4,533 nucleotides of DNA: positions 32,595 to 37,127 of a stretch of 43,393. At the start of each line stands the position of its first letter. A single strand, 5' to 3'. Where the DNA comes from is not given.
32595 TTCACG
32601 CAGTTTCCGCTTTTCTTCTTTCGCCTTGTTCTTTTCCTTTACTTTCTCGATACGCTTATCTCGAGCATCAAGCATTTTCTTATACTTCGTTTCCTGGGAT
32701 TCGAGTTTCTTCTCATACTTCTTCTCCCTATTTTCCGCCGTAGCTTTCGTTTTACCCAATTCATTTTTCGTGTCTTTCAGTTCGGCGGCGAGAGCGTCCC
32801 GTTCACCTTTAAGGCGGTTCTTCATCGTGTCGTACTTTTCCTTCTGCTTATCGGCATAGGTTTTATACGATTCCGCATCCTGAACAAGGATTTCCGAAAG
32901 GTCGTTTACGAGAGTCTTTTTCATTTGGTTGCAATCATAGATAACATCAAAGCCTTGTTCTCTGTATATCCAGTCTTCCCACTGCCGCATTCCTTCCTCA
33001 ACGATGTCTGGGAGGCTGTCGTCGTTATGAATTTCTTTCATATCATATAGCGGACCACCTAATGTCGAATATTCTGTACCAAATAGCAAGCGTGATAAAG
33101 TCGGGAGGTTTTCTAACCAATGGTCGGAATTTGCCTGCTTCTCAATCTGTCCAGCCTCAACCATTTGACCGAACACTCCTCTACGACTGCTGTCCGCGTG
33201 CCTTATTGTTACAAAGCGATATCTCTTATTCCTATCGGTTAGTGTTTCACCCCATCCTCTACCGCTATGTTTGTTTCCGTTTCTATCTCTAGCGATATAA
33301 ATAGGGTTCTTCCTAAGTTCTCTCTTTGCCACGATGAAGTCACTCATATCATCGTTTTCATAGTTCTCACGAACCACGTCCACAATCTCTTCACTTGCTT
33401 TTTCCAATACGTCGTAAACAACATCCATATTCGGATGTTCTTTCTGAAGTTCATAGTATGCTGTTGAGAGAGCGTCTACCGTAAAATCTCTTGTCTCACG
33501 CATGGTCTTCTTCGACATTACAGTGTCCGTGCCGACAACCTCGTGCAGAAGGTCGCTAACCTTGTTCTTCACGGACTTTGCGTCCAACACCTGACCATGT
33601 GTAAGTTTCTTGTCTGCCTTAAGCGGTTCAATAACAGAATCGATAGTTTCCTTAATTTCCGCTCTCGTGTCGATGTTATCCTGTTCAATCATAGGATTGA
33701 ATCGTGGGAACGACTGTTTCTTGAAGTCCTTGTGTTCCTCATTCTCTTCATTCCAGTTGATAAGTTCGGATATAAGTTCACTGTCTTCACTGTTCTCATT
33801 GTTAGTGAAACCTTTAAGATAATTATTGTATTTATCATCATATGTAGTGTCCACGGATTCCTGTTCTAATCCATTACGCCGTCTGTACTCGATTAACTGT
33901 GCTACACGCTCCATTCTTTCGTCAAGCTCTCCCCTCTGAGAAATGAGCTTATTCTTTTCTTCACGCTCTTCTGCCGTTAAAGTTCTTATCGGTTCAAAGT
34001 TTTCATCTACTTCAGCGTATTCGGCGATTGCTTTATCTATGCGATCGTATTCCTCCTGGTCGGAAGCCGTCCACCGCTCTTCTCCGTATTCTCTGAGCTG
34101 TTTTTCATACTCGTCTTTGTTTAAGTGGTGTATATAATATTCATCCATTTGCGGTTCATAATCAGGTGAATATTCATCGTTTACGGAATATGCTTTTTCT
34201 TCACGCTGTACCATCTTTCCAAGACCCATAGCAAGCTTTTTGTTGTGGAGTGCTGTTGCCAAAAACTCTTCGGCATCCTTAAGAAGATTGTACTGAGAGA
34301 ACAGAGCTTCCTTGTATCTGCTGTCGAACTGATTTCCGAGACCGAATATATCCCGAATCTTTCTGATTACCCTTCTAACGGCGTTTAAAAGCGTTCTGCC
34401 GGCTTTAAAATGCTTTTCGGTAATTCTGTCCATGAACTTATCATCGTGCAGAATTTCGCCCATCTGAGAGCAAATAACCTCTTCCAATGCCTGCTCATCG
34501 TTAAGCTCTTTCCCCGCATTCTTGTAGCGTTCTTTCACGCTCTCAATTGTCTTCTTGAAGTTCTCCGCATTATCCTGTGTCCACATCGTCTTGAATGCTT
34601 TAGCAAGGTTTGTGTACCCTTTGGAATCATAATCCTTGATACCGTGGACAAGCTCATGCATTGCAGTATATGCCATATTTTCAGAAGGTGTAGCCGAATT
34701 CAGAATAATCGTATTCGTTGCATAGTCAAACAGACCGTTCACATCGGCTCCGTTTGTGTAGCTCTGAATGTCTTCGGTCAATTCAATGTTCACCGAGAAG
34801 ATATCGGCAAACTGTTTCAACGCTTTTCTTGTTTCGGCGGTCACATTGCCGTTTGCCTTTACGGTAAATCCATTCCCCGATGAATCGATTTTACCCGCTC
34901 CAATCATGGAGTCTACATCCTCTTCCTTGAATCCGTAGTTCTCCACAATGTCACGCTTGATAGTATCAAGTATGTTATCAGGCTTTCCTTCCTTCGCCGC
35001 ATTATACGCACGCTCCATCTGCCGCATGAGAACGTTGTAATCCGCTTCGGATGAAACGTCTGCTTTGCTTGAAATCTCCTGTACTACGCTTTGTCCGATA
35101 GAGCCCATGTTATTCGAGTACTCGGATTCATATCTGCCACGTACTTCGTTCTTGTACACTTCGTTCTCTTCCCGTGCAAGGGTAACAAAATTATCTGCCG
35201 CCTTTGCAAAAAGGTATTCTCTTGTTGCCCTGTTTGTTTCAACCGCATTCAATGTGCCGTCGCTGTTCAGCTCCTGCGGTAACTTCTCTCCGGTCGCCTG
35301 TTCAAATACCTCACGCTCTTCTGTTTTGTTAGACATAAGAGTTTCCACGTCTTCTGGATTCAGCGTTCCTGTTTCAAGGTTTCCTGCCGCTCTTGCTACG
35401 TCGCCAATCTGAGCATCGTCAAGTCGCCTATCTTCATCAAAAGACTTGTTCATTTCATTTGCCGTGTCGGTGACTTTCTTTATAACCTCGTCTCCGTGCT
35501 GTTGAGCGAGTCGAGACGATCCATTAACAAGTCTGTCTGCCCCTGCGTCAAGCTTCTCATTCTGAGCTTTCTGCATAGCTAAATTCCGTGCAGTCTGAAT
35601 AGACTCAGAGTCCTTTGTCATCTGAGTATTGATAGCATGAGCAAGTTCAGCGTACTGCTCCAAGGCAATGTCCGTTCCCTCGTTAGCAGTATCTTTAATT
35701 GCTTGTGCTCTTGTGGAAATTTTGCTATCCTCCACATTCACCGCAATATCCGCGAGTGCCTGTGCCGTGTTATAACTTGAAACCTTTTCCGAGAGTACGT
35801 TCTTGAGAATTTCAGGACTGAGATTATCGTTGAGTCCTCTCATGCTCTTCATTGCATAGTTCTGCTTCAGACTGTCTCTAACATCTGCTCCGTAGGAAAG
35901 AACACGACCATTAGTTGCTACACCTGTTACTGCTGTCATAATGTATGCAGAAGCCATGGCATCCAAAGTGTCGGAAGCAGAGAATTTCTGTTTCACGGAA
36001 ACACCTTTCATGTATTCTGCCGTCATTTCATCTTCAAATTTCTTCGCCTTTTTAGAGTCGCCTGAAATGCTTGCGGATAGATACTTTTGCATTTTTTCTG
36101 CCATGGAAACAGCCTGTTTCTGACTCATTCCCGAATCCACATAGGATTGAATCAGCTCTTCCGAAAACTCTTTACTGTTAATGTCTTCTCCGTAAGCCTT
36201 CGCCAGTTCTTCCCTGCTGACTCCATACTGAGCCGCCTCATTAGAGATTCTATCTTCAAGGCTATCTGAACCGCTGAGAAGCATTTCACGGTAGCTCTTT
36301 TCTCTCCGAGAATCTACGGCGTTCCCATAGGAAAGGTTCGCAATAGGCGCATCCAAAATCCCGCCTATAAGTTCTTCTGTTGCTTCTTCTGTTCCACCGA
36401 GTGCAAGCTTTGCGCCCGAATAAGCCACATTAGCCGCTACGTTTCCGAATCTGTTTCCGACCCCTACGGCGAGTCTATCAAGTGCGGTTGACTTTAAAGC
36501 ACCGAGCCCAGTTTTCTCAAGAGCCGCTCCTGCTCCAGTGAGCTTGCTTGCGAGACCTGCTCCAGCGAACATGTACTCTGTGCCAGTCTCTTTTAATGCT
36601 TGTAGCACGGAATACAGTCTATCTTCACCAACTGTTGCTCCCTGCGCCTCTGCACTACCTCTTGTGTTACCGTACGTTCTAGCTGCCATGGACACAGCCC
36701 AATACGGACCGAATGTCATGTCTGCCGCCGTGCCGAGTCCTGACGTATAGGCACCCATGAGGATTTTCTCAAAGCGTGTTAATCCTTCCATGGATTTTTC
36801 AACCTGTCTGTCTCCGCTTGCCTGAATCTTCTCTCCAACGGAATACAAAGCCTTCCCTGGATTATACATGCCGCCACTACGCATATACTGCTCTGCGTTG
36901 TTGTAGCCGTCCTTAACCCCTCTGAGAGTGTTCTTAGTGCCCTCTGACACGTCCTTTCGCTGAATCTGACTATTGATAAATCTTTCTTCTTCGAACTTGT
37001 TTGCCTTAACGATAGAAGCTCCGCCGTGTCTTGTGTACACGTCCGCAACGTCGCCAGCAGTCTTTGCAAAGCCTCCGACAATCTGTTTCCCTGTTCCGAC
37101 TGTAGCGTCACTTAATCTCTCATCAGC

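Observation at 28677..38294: Giant 3,205-aa ORF (22% of the genome): zincin HExxH module, M23 peptidase tail and long stretches with no assignable function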

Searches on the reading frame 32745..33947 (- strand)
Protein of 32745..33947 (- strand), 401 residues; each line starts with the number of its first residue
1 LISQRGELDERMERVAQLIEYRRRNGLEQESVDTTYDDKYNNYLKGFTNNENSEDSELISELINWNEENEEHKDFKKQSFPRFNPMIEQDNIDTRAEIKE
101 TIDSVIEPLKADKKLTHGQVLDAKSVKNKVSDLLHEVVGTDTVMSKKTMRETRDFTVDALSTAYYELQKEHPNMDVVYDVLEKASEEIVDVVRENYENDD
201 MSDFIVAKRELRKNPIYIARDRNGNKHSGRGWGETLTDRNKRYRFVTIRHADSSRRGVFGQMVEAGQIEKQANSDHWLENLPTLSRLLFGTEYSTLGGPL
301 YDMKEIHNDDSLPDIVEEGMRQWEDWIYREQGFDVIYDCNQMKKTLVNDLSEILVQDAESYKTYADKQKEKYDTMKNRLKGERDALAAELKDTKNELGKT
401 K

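Call 24: search_protein_families(library=pfam, proteins=[window:32745-33947:-], max_evalue=1)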
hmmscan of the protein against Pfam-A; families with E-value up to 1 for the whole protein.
window:32745-33947:- (401 aa): 2 families
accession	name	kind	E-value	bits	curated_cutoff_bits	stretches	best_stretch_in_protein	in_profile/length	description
PF11513.13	TA0956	-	0.0021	18.7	25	1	167-206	11-51/110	Thermoplasma acidophilum protein TA0956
PF00505.25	HMG_box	-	0.78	10.7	25.4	0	350-382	28-60/69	HMG (high mobility group) box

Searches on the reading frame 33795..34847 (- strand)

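Call 24: search_protein_families(library=pfam, proteins=[window:33795-34847:-], max_evalue=1)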
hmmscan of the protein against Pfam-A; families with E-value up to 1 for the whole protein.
window:33795-34847:- (351 aa): 4 families
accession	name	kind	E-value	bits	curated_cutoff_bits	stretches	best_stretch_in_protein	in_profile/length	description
PF20573.4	DUF6782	-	0.00023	20.9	27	1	31-68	63-100/241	Putative metallopeptidase family (DUF6782)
PF06114.19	Peptidase_M78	-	0.0021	18.3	22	1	40-74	23-58/123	IrrE N-terminal-like domain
PF05524.18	PEP-utilisers_N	-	0.021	15.4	24.4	1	92-168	35-110/121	PEP-utilising enzyme, N-terminal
PF14966.11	DNA_repr_REX1B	-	0.61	11.1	24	1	77-123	16-63/94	DNA repair REX1-B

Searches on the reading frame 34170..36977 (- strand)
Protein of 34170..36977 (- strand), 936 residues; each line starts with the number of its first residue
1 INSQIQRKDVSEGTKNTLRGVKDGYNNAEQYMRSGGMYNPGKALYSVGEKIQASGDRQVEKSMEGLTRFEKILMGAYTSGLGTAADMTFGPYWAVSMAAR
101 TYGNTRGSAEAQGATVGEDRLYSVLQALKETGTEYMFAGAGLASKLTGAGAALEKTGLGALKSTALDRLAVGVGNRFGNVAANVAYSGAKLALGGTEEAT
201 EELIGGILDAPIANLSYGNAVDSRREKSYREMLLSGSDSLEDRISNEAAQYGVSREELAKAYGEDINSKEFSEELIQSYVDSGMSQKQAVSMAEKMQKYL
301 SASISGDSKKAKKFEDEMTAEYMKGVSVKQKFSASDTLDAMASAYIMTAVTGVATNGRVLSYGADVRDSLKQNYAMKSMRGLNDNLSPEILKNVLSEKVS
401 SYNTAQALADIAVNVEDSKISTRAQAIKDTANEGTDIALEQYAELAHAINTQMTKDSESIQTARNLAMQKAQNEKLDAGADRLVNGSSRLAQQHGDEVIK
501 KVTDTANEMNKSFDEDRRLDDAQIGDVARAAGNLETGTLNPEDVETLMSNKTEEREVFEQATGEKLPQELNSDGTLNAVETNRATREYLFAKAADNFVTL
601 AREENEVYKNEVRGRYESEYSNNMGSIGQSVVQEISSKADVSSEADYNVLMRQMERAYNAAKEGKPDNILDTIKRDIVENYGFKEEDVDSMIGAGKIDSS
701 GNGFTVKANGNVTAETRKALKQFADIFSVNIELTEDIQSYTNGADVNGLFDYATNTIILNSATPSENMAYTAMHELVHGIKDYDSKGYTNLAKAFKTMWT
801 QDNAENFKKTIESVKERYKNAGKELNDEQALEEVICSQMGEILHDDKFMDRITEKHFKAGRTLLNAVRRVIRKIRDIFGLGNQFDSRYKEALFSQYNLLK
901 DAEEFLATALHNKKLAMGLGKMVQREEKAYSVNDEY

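Call 60: predict_structure(alignment_id=A5)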
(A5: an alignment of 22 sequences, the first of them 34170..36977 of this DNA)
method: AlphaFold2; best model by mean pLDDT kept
length: 936 residues; sequences in the alignment: 22
mean_pLDDT: 73.4   pTM: 0.52
mean pLDDT of the five models: 73.4, 72.8, 67.5, 66.1, 63.2
residues with pLDDT >= 90: 97; 70-90: 527; 50-70: 220; < 50: 92
segments of 3 or more residues with pLDDT < 50: 28-59, 88-91, 138-161, 915-936
pLDDT, mean of each block of 10 residues (from residue 1): 59 56 51 40 41 46 53 52 51 60 71 76 75 54 31 39 56 54 58 60 69 80 83 79 82 86 89 88 84 90 87 88 81 65 60 57 74 66 60 64 77 81 77 72 78 86 90 87 80 86 91 83 87 92 90 92 92 86 94 93 86 83 82 83 82 90 88 90 86 79 66 74 76 82 77 82 69 77 74 83 85 84 81 80 73 76 76 68 56 70 76 49 33 31
secondary structure, 60 per line:
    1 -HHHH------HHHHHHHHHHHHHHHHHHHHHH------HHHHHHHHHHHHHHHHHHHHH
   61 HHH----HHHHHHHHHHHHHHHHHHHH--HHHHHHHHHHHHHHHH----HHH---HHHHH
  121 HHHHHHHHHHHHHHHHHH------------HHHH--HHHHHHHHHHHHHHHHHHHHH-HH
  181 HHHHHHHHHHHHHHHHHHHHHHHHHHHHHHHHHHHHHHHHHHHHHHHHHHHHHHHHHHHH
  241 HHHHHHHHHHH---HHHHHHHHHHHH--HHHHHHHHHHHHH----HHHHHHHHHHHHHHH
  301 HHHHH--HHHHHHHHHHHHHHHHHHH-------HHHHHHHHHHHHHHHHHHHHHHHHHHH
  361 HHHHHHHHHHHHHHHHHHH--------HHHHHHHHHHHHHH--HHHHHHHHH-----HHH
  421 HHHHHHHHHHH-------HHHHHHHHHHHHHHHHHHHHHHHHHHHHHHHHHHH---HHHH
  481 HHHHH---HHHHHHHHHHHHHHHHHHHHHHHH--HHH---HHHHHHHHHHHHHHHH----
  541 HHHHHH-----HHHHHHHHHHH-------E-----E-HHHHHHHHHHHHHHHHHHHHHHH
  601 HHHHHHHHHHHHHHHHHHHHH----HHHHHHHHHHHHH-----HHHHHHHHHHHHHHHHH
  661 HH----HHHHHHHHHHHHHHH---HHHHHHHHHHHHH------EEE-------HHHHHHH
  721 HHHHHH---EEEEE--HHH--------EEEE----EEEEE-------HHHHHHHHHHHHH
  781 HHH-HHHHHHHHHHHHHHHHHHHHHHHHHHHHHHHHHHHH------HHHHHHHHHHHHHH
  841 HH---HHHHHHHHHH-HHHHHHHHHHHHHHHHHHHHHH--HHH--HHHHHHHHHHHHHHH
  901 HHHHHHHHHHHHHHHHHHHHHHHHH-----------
elements in order (helices of 4 or more, strands of 3 or more residues): H2-5 H12-33 H40-63 H68-87 H90-105 H116-138 H151-154 H157-177 H179-251 H255-266 H269-281 H286-305 H308-326 H334-379 H388-401 H404-412 H418-431 H439-473 H477-485 H489-512 H521-536 H541-546 H552-562 H578-621 H626-638 H644-662 H667-681 H685-697 E704-706 H714-726 E730-734 E748-751 E756-760 H768-783 H785-820 H827-842 H846-855 H857-878 H886-925

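Call 63: fold_search(model_id=the predicted structure, library=pdb)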
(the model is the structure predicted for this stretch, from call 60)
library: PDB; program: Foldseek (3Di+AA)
matches with E <= 10: 48; with E <= 0.001: 0
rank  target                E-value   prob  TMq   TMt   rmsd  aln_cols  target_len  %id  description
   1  8q7e_B                1.7e-01  0.10  0.07  0.06  43.6       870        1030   11  Structure of CUL9-RBX1 ubiquitin E3 ligase complex - hexameric assembly (released 2024-04-17)
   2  8q7e_F                5.6e-01  0.06  0.07  0.06  42.6       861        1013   11  Structure of CUL9-RBX1 ubiquitin E3 ligase complex - hexameric assembly (released 2024-04-17)
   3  9exk                  1.1e+00  0.04  0.08  0.07  48.7      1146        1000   12  Scalable protein design using hallucination in a relaxed sequence space (released 2024-10-16)
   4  9vre                  2.4e+00  0.02  0.07  0.06  44.7       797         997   11  Cryo-EM structure of rice multidrug resistance protein 5 (MRP5) with InsP6 in state B (released 2026-04-01)
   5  8sln_A                2.5e+00  0.38  0.08  0.26  17.6       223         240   14  Crystal structure of Deinococcus geothermalis PprI complexed with ssDNA (released 2024-03-13)
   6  4mlb_C                2.5e+00  0.03  0.06  0.09  37.7       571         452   11  Reverse polarity of binding pocket suggests different function of a MOP superfamily transporter from Pyrococcus furios (released 2013-09-25)
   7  2ftz                  2.8e+00  0.08  0.06  0.17  22.6       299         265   10  Crystal structure of Geranyltranstransferase (EC 2.5.1.10) (tm0161) from THERMOTOGA MARITIMA at 1.90 A resolution (released 2006-02-07)
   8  8b37_A                2.9e+00  0.03  0.08  0.10  41.7       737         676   11  Crystal structure of Pyrobaculum aerophilum potassium-independent proton pumping membrane integral pyrophosphatase in  (released 2024-01-17)
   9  6jg3_A                2.9e+00  0.02  0.07  0.03  43.8      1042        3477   12  Cryo-EM structure of RyR2 (Ca2+ alone dataset) (released 2019-12-11)
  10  8d8j_d                3.2e+00  0.04  0.09  0.11  32.2       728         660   10  Yeast mitochondrial small subunit assembly intermediate (State 1) (released 2022-12-21)
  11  3o0y_B                3.4e+00  0.05  0.08  0.11  23.8       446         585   11  The crystal structure of the putative lipoprotein from Colwellia psychrerythraea (released 2010-09-22)
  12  8pcz_A                3.5e+00  0.03  0.09  0.09  35.5       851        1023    8  Ligand-free SpSLC9C1 in lipid nanodiscs, dimer (released 2023-11-08)
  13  5gpj_B                3.6e+00  0.04  0.10  0.12  45.4       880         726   13  Crystal Structure of Proton-Pumping Pyrophosphatase (released 2016-12-28)
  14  8a9k_A                3.8e+00  0.04  0.11  0.11  41.7      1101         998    9  Cryo-EM structure of USP1-UAF1 bound to FANCI and mono-ubiquitinated FANCD2 with ML323 (consensus reconstruction) (released 2022-10-12)
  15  5gpj_A                4.1e+00  0.02  0.07  0.09  44.7       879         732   12  Crystal Structure of Proton-Pumping Pyrophosphatase (released 2016-12-28)
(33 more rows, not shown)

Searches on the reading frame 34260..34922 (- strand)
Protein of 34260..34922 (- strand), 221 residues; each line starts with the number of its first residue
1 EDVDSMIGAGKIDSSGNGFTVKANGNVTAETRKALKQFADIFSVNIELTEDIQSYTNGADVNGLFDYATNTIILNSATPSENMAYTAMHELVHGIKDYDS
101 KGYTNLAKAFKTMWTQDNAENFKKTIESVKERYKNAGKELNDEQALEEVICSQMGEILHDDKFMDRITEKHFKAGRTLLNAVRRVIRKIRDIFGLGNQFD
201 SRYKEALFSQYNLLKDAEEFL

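Call 84: search_solved_structures(query=A6, max_evalue=10, show_alignments=2)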
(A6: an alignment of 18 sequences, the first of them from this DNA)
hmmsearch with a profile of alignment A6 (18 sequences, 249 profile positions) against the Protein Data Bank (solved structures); distinct sequences matched with E-value up to 10: 11.
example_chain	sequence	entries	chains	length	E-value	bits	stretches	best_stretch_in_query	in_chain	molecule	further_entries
6dm9_B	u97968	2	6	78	0.024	17.5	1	181-234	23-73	DHD15_extended_B | DHD15_closed_B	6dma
2ch7_A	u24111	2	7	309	0.039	16.9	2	153-226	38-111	METHYL-ACCEPTING CHEMOTAXIS PROTEIN | Methyl-accepting chemotaxis protein 2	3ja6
3dwb_A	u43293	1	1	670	0.087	15.7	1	109-181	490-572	Endothelin-converting enzyme 1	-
3ja6_H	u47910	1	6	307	0.088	15.7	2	153-226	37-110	Methyl-accepting chemotaxis protein 2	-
2ch7_B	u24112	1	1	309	0.089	15.7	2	153-226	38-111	METHYL-ACCEPTING CHEMOTAXIS PROTEIN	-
5xbn_A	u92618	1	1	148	0.15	14.9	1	110-143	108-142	Wss1p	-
6dm9_A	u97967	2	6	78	0.28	14.1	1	181-231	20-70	DHD15_extended_A | DHD15_closed_A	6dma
3dte_A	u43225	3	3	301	0.4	13.6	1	88-123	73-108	IrrE protein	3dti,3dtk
8slm_A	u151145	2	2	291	0.83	12.5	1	88-127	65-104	Zn dependent hydrolase fused to HTH domain, IrrE ortholog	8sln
4p52_A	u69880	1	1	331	0.86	12.5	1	37-102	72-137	Homoserine kinase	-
6xi3_AAA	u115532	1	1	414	1.7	11.5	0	71-109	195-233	Large adhesion protein (Lap) involved in biofilm formation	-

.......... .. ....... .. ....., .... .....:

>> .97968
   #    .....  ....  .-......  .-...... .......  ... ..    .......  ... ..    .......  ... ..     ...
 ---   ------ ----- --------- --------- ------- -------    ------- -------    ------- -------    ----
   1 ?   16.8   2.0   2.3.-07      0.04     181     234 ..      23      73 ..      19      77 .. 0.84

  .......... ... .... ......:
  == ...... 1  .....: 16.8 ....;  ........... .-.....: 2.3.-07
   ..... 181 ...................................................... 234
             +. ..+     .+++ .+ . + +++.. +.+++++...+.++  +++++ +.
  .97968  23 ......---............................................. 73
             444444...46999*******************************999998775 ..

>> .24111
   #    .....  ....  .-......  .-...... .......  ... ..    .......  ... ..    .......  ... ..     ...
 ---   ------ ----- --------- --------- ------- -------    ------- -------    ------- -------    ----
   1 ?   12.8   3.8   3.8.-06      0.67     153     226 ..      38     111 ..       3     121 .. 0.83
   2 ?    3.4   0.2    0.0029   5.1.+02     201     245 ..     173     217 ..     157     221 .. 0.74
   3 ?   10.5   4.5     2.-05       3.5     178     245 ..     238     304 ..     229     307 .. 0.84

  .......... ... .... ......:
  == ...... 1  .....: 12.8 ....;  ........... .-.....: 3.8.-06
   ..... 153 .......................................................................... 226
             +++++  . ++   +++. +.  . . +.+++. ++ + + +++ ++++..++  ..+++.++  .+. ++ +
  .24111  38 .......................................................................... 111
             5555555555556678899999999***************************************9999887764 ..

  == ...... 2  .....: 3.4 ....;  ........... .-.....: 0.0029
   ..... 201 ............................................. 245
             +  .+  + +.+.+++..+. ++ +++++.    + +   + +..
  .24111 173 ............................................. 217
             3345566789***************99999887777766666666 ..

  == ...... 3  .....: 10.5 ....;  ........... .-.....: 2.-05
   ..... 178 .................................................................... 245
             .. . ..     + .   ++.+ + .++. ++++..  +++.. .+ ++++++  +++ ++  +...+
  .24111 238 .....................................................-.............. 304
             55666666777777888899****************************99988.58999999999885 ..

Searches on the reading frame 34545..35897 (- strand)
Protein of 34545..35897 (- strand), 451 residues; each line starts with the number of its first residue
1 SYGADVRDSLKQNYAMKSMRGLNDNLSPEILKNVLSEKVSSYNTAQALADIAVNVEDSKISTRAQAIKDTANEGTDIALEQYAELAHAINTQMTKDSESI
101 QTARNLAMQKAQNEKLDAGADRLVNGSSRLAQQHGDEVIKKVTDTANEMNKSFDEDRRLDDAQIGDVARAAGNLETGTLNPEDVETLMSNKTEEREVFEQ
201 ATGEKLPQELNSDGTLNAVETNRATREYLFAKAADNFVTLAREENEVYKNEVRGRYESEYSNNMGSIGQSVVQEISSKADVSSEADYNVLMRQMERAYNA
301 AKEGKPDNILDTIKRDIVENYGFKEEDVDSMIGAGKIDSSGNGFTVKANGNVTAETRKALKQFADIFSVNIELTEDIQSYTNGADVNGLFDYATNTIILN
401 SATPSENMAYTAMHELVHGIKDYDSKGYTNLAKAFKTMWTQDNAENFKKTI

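Call 24: search_protein_families(library=pfam, proteins=[window:34545-35897:-], max_evalue=1)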
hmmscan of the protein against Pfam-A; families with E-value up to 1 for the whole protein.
window:34545-35897:- (451 aa): 3 families
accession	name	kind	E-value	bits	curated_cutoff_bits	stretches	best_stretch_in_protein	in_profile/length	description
PF20573.4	DUF6782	-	0.00056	19.7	27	1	378-418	60-100/241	Putative metallopeptidase family (DUF6782)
PF06114.19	Peptidase_M78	-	0.0047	17.2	22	1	390-424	23-58/123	IrrE N-terminal-like domain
PF09548.15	Spore_III_AB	-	0.4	11.1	32.5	0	28-118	52-143/170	Stage III sporulation protein AB (spore_III_AB)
